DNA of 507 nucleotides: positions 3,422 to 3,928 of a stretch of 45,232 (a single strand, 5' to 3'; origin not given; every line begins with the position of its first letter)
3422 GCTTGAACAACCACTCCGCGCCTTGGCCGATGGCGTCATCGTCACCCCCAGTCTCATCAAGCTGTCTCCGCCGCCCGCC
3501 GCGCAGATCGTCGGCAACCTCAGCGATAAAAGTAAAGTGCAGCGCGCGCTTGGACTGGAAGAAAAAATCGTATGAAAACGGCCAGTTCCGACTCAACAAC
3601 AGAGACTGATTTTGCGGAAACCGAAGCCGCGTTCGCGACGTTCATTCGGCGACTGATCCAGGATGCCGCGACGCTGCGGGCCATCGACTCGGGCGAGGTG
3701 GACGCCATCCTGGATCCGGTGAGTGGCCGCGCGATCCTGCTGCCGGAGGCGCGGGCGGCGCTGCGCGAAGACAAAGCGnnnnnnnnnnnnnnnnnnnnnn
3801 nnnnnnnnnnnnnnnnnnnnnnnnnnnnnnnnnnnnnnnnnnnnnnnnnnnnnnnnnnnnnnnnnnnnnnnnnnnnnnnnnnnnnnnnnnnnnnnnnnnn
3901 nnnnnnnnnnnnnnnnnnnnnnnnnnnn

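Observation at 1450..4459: KaiA-less kaiC-kaiB with tail-extended KaiC, translationally coupled to a Crp/Fnr-type regulator (candidate undescribed timer output)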

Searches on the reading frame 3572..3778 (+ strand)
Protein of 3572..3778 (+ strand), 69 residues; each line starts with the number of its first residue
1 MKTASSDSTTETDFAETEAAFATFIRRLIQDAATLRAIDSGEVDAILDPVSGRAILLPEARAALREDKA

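Call 26: search_protein_representatives(alignment_id=A2)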
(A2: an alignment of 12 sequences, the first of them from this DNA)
Query: 12 sequences, 69 profile positions. Proteins with E-value up to 0.001 (for the whole library): 221; up to 1e-10: 55; up to 1e-30: 0. The best 150 are listed.
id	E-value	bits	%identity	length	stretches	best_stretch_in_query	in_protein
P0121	2.6e-27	110.5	-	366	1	1-69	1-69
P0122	5.4e-25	103.1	-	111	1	1-68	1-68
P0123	4.2e-23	97.0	-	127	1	1-69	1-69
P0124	4.2e-22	93.8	-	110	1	1-69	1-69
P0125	5.9e-22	93.3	-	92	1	16-66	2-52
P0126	6.4e-21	90.0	-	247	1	7-69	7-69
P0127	8.1e-21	89.7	-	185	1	1-67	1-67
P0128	3.6e-20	87.6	-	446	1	1-68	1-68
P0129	4.8e-20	87.2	-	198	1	17-69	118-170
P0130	5.7e-20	87.0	-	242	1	7-68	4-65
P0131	1.3e-19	85.8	-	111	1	1-69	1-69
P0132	1.7e-19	85.5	-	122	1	1-69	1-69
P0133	2.1e-19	85.2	-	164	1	14-69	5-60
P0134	8.8e-19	83.2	-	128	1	15-69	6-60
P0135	8.8e-19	83.2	-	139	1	1-66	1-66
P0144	1.4e-15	73.0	-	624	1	1-64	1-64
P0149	7.4e-15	70.6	-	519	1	8-66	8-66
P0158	1.7e-13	66.2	-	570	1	13-67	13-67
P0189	2.4e-08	49.7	-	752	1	15-67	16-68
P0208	3.1e-07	46.2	-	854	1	26-68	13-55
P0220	1.3e-06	44.2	-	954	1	23-68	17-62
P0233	3.4e-06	42.8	-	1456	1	9-69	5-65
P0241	4.9e-06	42.3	-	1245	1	17-68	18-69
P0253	9.6e-06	41.4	-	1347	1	9-69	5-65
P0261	1.4e-05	40.8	-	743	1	18-68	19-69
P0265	1.7e-05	40.6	-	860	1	21-68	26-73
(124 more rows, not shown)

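Call 28: search_protein_families(library=pfam, alignment_id=A3, max_evalue=0.0001)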
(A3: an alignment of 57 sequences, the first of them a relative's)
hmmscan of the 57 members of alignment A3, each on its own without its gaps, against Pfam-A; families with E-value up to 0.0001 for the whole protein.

A. member 1, P0121 (366 aa): 0 families

B. families by the number of members that match (of 57 scanned): 26 families (the first 25 are shown)
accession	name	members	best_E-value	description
PF08448.16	PAS_4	48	9.5e-74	PAS fold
PF13426.13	PAS_9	46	1.5e-71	PAS domain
PF00989.32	PAS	42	2.7e-75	PAS fold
PF02518.31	HATPase_c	29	2.3e-29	Histidine kinase-, DNA gyrase B-, and HSP90-like ATPase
PF08447.18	PAS_3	27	2.6e-59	PAS fold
PF13188.13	PAS_8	27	9.1e-49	PAS domain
PF00512.31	HisKA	19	8e-23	His Kinase A (phospho-acceptor) domain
PF13185.12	GAF_2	17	1.3e-19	GAF domain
PF01590.32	GAF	13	1.3e-23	GAF domain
PF12860.13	PAS_7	11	2.1e-13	PAS fold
PF13492.12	GAF_3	8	2e-15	GAF domain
PF24820.1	Diguanyl_cycl_sensor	8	2.7e-14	Diguanylate cyclase-like sensor domain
PF00072.30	Response_reg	7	4.2e-28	Response regulator receiver domain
PF07730.19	HisKA_3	7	1.9e-17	Histidine kinase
PF13596.12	PAS_10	6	2.5e-09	PAS domain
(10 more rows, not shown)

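Call 29: find_encoding_contigs(protein=P0144, flank=6000, max_places=3)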
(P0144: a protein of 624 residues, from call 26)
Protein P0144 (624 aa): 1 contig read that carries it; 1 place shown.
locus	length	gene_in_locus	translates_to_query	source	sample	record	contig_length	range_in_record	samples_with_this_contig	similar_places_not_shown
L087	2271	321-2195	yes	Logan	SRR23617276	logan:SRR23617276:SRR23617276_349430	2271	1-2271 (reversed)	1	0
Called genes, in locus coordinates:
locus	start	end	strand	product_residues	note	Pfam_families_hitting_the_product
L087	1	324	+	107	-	?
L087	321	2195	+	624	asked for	PF00989:PAS (faint), PF13188:PAS_8 (faint), PF13426:PAS_9 (faint), PF08448:PAS_4 (weak), PF01590:GAF (weak), PF13185:GAF_2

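Call 30: search_protein_families(library=pfam, proteins=[P0121, P0128, P0144, P0149, P0158, P0189, P0208, P0220, P0233, P0241], max_evalue=0.0001)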
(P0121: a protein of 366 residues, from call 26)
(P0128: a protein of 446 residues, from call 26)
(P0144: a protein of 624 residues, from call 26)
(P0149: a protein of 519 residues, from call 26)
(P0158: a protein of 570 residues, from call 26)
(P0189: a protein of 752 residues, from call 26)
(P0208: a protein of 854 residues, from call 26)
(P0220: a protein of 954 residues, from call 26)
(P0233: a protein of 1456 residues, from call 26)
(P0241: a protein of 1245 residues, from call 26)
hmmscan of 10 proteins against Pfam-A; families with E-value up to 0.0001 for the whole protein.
P0121 (366 aa): 0 families

P0128 (446 aa): 1 family
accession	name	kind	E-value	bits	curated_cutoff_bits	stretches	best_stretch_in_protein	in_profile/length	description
PF13545.12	HTH_Crp_2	-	8.2e-17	61.4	27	1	359-426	1-70/70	Crp-like helix-turn-helix domain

P0144 (624 aa): 6 families
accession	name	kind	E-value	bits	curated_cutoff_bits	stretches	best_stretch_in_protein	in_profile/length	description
PF08448.16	PAS_4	-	2.9e-12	47.2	23.1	1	199-311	1-108/110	PAS fold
PF13426.13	PAS_9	-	5e-12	46.4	27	0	528-604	28-102/103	PAS domain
PF13185.12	GAF_2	-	8.8e-09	36.1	28.6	1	332-475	5-129/136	GAF domain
PF01590.32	GAF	-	7.9e-08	33.3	22.4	1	330-470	9-125/133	GAF domain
PF00989.32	PAS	-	3.3e-06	27.5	22.6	0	198-224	6-32/113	PAS fold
PF13188.13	PAS_8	-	9.9e-06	25.7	21.8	0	198-223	6-31/65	PAS domain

P0149 (519 aa): 1 family
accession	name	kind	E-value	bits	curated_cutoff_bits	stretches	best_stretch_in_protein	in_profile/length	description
PF08448.16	PAS_4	-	4.9e-06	27.2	23.1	0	404-498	12-108/110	PAS fold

P0158 (570 aa): 4 families
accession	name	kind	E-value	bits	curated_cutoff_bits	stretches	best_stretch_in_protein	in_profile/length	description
PF13545.12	HTH_Crp_2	-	9.3e-12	45.2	27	1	491-556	2-69/70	Crp-like helix-turn-helix domain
PF08448.16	PAS_4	-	1.1e-10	42.1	23.1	0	82-185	8-109/110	PAS fold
PF13426.13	PAS_9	-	2.1e-08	34.8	27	1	80-182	2-102/103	PAS domain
PF00989.32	PAS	-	2.9e-06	27.7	22.6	0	71-181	3-113/113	PAS fold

P0189 (752 aa): 10 families
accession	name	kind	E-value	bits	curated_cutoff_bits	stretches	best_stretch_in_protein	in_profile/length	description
PF02518.31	HATPase_c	-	9.7e-25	87.6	26.4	1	648-751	3-108/111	Histidine kinase-, DNA gyrase B-, and HSP90-like ATPase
PF13426.13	PAS_9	-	1.9e-22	79.9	27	2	419-522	3-103/103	PAS domain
PF08448.16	PAS_4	-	9.8e-21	74.5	23.1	2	413-524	1-109/110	PAS fold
PF00989.32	PAS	-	1.9e-20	73.4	22.6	2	408-520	2-113/113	PAS fold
PF08447.18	PAS_3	-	4.3e-15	56.2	25.6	1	430-510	2-83/89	PAS fold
PF13188.13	PAS_8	-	3.1e-13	49.5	21.8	1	407-469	1-62/65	PAS domain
PF00512.31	HisKA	-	3.1e-11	43.6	26.9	1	541-601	4-63/66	His Kinase A (phospho-acceptor) domain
PF13185.12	GAF_2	-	1.1e-09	39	28.6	1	236-375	3-135/136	GAF domain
PF01590.32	GAF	-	2e-08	35.3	22.4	1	238-374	3-132/133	GAF domain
PF13492.12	GAF_3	-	2.1e-05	25.4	27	1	236-376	1-128/129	GAF domain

P0208 (854 aa): 8 families
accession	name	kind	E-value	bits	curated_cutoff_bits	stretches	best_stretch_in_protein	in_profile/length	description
PF00072.30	Response_reg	-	4.2e-28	98.2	30.2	2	602-711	1-110/111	Response regulator receiver domain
PF13426.13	PAS_9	-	5.9e-28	97.6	27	2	188-290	2-103/103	PAS domain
PF02518.31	HATPase_c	-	9.4e-27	94.1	26.4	1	455-570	2-109/111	Histidine kinase-, DNA gyrase B-, and HSP90-like ATPase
PF00989.32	PAS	-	3.1e-26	92.1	22.6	2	178-288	2-113/113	PAS fold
PF00512.31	HisKA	-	4.7e-21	75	26.9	1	342-410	1-66/66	His Kinase A (phospho-acceptor) domain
PF08448.16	PAS_4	-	1.2e-20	74.2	23.1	2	183-293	1-110/110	PAS fold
PF08447.18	PAS_3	-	1.6e-17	64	25.6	2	200-279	2-83/89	PAS fold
PF13188.13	PAS_8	-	3.3e-15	55.8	21.8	2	60-101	5-43/65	PAS domain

P0220 (954 aa): 8 families
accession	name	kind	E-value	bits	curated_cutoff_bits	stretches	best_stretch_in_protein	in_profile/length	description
PF08447.18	PAS_3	-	2.6e-59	197.9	25.6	3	337-423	2-88/89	PAS fold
PF00989.32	PAS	-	3.8e-41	140.1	22.6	4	190-299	2-113/113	PAS fold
PF08448.16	PAS_4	-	8.1e-39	132.7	23.1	3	196-303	2-109/110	PAS fold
PF13426.13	PAS_9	-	3.7e-32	111.1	27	2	453-556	2-103/103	PAS domain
PF02518.31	HATPase_c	-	5.6e-22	78.7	26.4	1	680-801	2-110/111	Histidine kinase-, DNA gyrase B-, and HSP90-like ATPase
PF00072.30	Response_reg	-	4.1e-19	69.2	30.2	1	824-935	1-110/111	Response regulator receiver domain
PF13188.13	PAS_8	-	6.2e-15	54.9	21.8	0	444-487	3-47/65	PAS domain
PF00512.31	HisKA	-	4.9e-09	36.5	26.9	1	574-636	3-64/66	His Kinase A (phospho-acceptor) domain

P0233 (1456 aa): 12 families
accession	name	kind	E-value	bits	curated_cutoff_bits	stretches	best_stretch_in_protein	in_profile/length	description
PF00989.32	PAS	-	4.5e-73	242.9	22.6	6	1100-1212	1-113/113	PAS fold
PF13426.13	PAS_9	-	1.9e-64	214.8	27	5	1111-1214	2-103/103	PAS domain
PF08448.16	PAS_4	-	1.9e-63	211.9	23.1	6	258-370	1-110/110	PAS fold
PF08447.18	PAS_3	-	8.6e-46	154.6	25.6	2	805-884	2-81/89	PAS fold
PF13188.13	PAS_8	-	1.2e-36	123.9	21.8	2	253-295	2-45/65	PAS domain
PF02518.31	HATPase_c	-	3.7e-29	101.8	26.4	1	1343-1448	3-110/111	Histidine kinase-, DNA gyrase B-, and HSP90-like ATPase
PF01590.32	GAF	-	1.5e-14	55.1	22.4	1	928-1068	2-133/133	GAF domain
PF13185.12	GAF_2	-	8.9e-14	52.3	28.6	1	926-1068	2-135/136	GAF domain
PF00512.31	HisKA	-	7.8e-11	42.3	26.9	1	1232-1294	3-62/66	His Kinase A (phospho-acceptor) domain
PF12860.13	PAS_7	-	1.2e-10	42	27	0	1106-1219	1-114/115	PAS fold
PF13492.12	GAF_3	-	2.9e-07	31.4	27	1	927-1069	1-128/129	GAF domain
PF24820.1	Diguanyl_cycl_sensor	-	1.4e-06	28.6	28.1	0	264-352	8-100/109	Diguanylate cyclase-like sensor domain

P0241 (1245 aa): 14 families
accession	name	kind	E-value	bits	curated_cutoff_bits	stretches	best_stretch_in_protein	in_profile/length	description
PF00989.32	PAS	-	5.5e-48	162.1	22.6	3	318-426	3-113/113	PAS fold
PF13426.13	PAS_9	-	5e-39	133.2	27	3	328-428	3-103/103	PAS domain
PF13188.13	PAS_8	-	3e-38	128.9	21.8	3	318-373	3-58/65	PAS domain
PF08448.16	PAS_4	-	4.3e-34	117.5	23.1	3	323-430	2-109/110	PAS fold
PF01590.32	GAF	-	1.3e-23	84.4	22.4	2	610-747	1-133/133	GAF domain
PF08447.18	PAS_3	-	1.8e-23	83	25.6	1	213-287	2-77/89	PAS fold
PF00072.30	Response_reg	-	7.7e-22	78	30.2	1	1130-1241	1-110/111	Response regulator receiver domain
PF02518.31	HATPase_c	-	2.2e-21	76.8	26.4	1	986-1106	2-109/111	Histidine kinase-, DNA gyrase B-, and HSP90-like ATPase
PF13185.12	GAF_2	-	1.3e-19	71.2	28.6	2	609-748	2-136/136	GAF domain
PF13492.12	GAF_3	-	2e-15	57.8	27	2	687-749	69-129/129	GAF domain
PF00512.31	HisKA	-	1.3e-11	44.8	26.9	1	879-940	2-62/66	His Kinase A (phospho-acceptor) domain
PF12860.13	PAS_7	-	3.4e-08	34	27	0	81-182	6-114/115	PAS fold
PF13596.12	PAS_10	-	7.3e-07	30.2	22.1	0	318-427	1-106/106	PAS domain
PF24820.1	Diguanyl_cycl_sensor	-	6.6e-06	26.5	28.1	0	79-123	5-49/109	Diguanylate cyclase-like sensor domain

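Call 31: find_encoding_contigs(protein=P0189, flank=5000, max_places=2)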
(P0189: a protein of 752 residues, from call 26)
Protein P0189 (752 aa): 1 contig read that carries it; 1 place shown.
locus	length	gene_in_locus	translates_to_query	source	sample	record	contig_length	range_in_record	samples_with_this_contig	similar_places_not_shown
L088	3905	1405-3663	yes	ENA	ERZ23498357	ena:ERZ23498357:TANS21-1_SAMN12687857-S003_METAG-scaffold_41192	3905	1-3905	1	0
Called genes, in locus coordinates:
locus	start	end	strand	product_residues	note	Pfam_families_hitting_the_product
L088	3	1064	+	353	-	?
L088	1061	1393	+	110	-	PF07689:KaiB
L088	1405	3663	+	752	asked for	PF08448:PAS_4, PF13185:GAF_2, PF01590:GAF, PF00989:PAS, PF08448:PAS_4, PF13188:PAS_8, PF13426:PAS_9, PF08447:PAS_3, +4 more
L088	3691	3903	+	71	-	?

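Call 32: find_encoding_contigs(protein=P0208, flank=5000, max_places=2)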
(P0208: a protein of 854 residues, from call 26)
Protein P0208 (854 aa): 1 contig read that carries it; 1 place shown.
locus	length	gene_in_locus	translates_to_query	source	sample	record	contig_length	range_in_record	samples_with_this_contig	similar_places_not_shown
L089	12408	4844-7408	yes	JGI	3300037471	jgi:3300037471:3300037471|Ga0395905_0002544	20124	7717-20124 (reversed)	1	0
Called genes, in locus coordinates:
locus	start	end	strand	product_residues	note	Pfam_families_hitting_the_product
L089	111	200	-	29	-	-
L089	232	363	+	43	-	-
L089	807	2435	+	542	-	PF00072:Response_reg, PF13188:PAS_8 (faint), PF02518:HATPase_c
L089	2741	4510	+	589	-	PF03796:DnaB_C (faint), PF06745:ATPase, PF13481:AAA_25, PF06745:ATPase, PF23442:DUF7125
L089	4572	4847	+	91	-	PF07689:KaiB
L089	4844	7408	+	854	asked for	PF00989:PAS, PF13426:PAS_9, PF00989:PAS, PF08448:PAS_4, PF13426:PAS_9, PF08447:PAS_3, PF00512:HisKA, PF02518:HATPase_c, +3 more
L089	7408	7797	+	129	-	PF00072:Response_reg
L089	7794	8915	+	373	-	PF00072:Response_reg, PF00512:HisKA (weak), PF02518:HATPase_c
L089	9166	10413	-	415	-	-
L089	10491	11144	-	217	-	PF07610:DUF1573, PF22544:HYDIN_VesB_CFA65-like_Ig (weak)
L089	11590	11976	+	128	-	-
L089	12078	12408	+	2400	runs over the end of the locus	PF03160:Calx-beta (weak), PF16132:DUF4843 (faint), PF03160:Calx-beta, PF22352:K319L-like_PKD (faint), PF03160:Calx-beta, PF17963:Big_9 (weak)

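Call 33: find_encoding_contigs(protein=P0241, flank=5000, max_places=2)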
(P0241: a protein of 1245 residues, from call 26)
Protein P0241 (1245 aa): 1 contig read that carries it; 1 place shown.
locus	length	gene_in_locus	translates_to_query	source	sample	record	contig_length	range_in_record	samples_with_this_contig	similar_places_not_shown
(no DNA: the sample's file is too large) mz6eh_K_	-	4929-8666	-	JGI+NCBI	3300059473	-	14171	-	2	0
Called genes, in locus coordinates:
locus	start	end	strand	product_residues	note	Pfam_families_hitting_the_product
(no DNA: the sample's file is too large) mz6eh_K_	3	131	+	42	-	?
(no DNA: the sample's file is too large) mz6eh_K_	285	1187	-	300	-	PF00701:DHDPS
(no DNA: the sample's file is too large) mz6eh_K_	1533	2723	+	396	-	PF02746:MR_MLE_N, PF13378:MR_MLE_C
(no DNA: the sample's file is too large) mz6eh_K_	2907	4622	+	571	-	PF03796:DnaB_C (faint), PF06745:ATPase, PF13481:AAA_25 (weak), PF00004:AAA (faint), PF07088:GvpD_P-loop (faint), PF06745:ATPase, PF13481:AAA_25, PF23442:DUF7125, +6 more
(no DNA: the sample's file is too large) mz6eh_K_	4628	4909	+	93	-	PF07689:KaiB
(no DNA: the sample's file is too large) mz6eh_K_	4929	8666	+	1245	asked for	PF00989:PAS, PF08448:PAS_4, PF13188:PAS_8, PF13426:PAS_9, PF00989:PAS, PF08447:PAS_3, PF00989:PAS, PF08448:PAS_4, +17 more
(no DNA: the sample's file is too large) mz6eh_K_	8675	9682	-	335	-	PF01408:GFO_IDH_MocA, PF22725:GFO_IDH_MocA_C3, PF02894:GFO_IDH_MocA_C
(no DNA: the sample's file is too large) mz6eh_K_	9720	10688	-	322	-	PF05721:PhyH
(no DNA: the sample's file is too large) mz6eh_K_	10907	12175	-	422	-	PF01408:GFO_IDH_MocA, PF22725:GFO_IDH_MocA_C3 (weak), PF02894:GFO_IDH_MocA_C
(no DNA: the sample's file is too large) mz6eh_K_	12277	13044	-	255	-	PF00106:adh_short, PF08659:KR, PF13561:adh_short_C2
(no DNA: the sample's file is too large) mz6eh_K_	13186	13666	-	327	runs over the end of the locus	?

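Call 57: find_encoding_contigs(protein=P0233, flank=4000, max_places=1)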
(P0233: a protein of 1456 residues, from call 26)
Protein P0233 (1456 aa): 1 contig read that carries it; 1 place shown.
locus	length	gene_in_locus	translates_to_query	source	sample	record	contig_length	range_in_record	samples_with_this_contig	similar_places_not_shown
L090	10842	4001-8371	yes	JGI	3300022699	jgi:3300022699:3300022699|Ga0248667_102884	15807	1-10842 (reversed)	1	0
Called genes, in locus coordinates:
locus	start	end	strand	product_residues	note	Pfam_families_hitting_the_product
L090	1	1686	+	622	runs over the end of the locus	PF03705:CheR_N, PF01739:CheR, PF00989:PAS (weak), PF08448:PAS_4, PF28159:CEP89 (weak), PF00989:PAS, PF08448:PAS_4, PF13426:PAS_9 (weak), +2 more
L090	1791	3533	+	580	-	PF03796:DnaB_C (faint), PF06745:ATPase, PF13481:AAA_25, PF13191:AAA_16 (faint), PF13245:AAA_19 (faint), PF13481:AAA_25, PF23442:DUF7125, PF06745:ATPase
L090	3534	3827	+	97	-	PF07689:KaiB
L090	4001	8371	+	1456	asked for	PF00989:PAS, PF08448:PAS_4, PF13188:PAS_8, PF13426:PAS_9, PF08448:PAS_4, PF08448:PAS_4, PF08447:PAS_3, PF13426:PAS_9, +16 more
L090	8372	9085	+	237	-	PF00072:Response_reg, PF00486:Trans_reg_C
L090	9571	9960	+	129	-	-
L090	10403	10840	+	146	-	?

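Call 58: find_encoding_contigs(protein=P0265, flank=4000, max_places=1)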
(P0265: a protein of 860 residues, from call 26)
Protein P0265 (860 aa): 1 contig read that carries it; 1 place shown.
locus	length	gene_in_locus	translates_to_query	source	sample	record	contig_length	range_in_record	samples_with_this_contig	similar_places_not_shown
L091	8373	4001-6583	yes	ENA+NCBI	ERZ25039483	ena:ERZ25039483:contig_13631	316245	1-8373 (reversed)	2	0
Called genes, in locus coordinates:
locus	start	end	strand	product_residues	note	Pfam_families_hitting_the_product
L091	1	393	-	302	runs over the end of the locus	PF00701:DHDPS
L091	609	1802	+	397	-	PF02746:MR_MLE_N, PF13378:MR_MLE_C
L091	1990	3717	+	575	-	PF00154:RecA_N (faint), PF03796:DnaB_C (faint), PF06745:ATPase, PF13481:AAA_25 (weak), PF13245:AAA_19 (faint), PF13481:AAA_25, PF06745:ATPase, PF23442:DUF7125 (weak), +3 more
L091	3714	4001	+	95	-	PF07689:KaiB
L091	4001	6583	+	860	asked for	PF00989:PAS, PF08448:PAS_4, PF13188:PAS_8, PF13426:PAS_9, PF01590:GAF, PF13185:GAF_2, PF13492:GAF_3, PF00512:HisKA, +2 more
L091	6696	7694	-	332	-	PF01408:GFO_IDH_MocA, PF22725:GFO_IDH_MocA_C3, PF02894:GFO_IDH_MocA_C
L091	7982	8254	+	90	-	-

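Call 75: search_solved_structures(query=A2, max_evalue=10, show_alignments=3)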
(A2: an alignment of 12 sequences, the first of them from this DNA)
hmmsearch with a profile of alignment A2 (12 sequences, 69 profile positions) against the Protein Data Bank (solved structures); distinct sequences matched with E-value up to 10: 14.
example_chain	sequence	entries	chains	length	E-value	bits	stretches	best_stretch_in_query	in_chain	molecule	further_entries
4zef_A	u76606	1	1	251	0.012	18.6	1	32-48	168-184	Amino acid ABC transporter amino acid-binding/permease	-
8zj3_A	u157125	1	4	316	0.14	15.2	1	31-47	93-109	4-hydroxythreonine-4-phosphate dehydrogenase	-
8zj7_B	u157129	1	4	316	0.14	15.2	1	31-47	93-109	4-hydroxythreonine-4-phosphate dehydrogenase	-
8zj5_A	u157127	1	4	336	0.15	15.1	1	31-47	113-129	4-hydroxythreonine-4-phosphate dehydrogenase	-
8zhy_A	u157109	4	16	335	0.15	15.1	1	31-47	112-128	4-hydroxythreonine-4-phosphate dehydrogenase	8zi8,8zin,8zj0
8g7w_A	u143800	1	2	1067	0.54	13.3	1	30-55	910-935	Type I PKS module 4, module 5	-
4g4p_A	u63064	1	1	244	0.91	12.6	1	35-55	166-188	Amino acid ABC transporter, amino acid-binding/permease protein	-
6jmp_A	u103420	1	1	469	0.96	12.5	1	7-54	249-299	Thiol-activated cytolysin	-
4aty_A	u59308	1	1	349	1.2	12.2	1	32-48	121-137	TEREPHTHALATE 1,2-CIS-DIHYDRODIOL DEHYDROGENASE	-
4oud_B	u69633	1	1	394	1.4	12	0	8-37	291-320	Tyrosyl-tRNA synthetase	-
4oud_A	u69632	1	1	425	1.5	11.9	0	8-37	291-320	Tyrosyl-tRNA synthetase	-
4oen_A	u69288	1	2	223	1.6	11.8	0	25-48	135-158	Second substrate binding domain of putative amino acid ABC transporter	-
9b1u_A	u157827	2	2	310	9.8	9.3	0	17-47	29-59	Putative ABC transporter periplasmic solute-binding protein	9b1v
9ooz_A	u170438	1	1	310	9.8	9.3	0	17-47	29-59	ABC transporter substrate binding protein (Subunit A)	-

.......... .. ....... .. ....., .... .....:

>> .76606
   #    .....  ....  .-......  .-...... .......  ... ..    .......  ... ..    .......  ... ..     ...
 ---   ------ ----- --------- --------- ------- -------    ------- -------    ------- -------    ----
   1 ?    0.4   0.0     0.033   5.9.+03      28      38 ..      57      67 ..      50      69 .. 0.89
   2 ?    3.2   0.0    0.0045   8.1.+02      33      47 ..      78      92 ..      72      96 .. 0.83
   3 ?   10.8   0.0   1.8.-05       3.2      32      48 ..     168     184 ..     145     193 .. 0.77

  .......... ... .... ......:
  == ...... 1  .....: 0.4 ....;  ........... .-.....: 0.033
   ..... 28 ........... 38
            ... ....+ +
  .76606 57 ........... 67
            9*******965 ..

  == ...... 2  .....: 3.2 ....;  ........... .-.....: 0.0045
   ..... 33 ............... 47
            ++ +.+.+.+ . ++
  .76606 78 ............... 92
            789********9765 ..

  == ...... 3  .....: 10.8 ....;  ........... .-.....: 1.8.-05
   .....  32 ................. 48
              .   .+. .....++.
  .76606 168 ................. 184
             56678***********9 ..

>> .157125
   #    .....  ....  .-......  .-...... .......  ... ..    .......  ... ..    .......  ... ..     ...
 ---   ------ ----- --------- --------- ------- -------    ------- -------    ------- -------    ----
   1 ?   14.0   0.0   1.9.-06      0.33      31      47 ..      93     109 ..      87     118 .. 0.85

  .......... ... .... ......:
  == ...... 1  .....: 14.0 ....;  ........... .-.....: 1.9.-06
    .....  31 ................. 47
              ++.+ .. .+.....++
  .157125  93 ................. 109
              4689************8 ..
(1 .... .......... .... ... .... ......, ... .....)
